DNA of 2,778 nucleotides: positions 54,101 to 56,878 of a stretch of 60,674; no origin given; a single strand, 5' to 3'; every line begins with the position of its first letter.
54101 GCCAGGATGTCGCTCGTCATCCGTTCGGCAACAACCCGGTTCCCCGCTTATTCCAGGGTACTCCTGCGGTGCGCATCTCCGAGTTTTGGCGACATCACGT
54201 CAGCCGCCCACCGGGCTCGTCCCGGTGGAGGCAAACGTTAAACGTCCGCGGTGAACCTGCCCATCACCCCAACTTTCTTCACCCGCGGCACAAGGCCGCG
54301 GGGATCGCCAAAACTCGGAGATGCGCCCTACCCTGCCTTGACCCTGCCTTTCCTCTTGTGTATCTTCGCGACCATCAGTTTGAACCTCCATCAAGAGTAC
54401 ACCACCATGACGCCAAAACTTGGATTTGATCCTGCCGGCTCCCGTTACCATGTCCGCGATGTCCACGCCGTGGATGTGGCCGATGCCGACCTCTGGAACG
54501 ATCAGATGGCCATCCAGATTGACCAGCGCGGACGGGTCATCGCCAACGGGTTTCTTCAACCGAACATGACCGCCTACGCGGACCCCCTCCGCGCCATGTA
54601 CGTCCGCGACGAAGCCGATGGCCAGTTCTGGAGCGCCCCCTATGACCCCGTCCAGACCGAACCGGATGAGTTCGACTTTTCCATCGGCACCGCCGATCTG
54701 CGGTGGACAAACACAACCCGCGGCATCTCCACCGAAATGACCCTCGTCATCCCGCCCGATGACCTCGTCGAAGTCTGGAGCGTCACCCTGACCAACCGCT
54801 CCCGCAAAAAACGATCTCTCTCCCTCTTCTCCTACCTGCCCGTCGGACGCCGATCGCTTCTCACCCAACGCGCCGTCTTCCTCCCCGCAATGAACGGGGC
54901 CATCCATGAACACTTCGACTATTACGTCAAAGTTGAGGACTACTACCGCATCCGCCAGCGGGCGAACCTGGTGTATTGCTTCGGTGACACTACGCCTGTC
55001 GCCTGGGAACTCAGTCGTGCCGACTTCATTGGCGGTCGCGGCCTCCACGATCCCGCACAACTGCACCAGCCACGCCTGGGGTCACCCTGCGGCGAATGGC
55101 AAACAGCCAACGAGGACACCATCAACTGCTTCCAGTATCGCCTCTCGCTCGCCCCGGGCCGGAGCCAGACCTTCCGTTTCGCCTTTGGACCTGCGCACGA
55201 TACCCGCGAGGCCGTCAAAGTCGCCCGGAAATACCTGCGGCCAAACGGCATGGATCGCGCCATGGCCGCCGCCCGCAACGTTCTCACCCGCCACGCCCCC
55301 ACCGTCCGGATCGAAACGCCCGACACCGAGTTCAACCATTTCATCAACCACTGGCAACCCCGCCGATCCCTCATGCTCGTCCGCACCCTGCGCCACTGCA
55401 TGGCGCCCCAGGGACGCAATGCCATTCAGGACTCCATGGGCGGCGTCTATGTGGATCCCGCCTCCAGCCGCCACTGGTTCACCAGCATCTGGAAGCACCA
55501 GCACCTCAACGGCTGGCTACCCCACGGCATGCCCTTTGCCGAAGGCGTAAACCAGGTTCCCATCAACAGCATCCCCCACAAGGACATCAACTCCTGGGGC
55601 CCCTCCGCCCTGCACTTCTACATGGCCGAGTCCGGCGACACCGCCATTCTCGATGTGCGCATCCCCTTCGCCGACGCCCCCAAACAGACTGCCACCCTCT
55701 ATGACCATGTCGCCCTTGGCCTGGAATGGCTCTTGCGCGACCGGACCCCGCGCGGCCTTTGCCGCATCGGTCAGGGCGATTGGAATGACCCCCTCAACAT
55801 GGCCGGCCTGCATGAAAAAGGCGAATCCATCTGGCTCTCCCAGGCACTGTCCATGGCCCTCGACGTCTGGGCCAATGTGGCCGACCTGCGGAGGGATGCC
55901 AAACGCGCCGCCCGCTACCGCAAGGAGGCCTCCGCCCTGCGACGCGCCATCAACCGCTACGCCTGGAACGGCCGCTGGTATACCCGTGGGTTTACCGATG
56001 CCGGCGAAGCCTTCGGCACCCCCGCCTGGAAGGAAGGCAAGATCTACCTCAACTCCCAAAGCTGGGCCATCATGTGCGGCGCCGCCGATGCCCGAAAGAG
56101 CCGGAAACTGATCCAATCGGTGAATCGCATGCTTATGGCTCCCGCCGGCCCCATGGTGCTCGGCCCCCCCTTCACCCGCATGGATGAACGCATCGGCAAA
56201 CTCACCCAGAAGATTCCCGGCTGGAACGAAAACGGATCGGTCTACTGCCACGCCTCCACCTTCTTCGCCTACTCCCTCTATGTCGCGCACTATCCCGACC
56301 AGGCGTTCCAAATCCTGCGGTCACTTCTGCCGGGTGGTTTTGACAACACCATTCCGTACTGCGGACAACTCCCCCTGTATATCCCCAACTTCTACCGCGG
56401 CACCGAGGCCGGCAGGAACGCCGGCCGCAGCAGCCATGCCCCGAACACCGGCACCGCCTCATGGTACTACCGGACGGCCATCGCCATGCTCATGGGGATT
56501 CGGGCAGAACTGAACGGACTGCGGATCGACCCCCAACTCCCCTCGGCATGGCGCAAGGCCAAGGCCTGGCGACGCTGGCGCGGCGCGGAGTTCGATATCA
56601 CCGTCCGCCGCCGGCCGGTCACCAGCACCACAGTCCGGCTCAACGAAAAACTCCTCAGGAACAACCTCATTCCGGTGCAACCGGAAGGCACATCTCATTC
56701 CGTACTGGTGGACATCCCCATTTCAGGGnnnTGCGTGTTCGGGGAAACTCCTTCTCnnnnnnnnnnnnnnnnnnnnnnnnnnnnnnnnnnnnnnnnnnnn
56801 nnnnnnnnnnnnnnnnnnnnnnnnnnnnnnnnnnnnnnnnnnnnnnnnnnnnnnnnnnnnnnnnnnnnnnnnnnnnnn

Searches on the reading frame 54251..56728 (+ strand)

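Call 40: search_protein_families(library=pfam, proteins=[window:54251-56728:+], max_evalue=0.00001)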
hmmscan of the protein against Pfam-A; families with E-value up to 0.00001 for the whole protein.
window:54251-56728:+ (826 aa): 2 families
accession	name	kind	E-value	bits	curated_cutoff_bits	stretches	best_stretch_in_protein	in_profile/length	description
PF17167.11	Glyco_hydro_94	-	4.7e-63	213.8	27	1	351-749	8-420/420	Glycosyl hydrolase 94 superfamily, catalytic domain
PF06165.18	GH94_b-supersand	-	3.4e-30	105.8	23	1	112-313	47-251/251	Glycosyl hydrolase 94, supersandwich domain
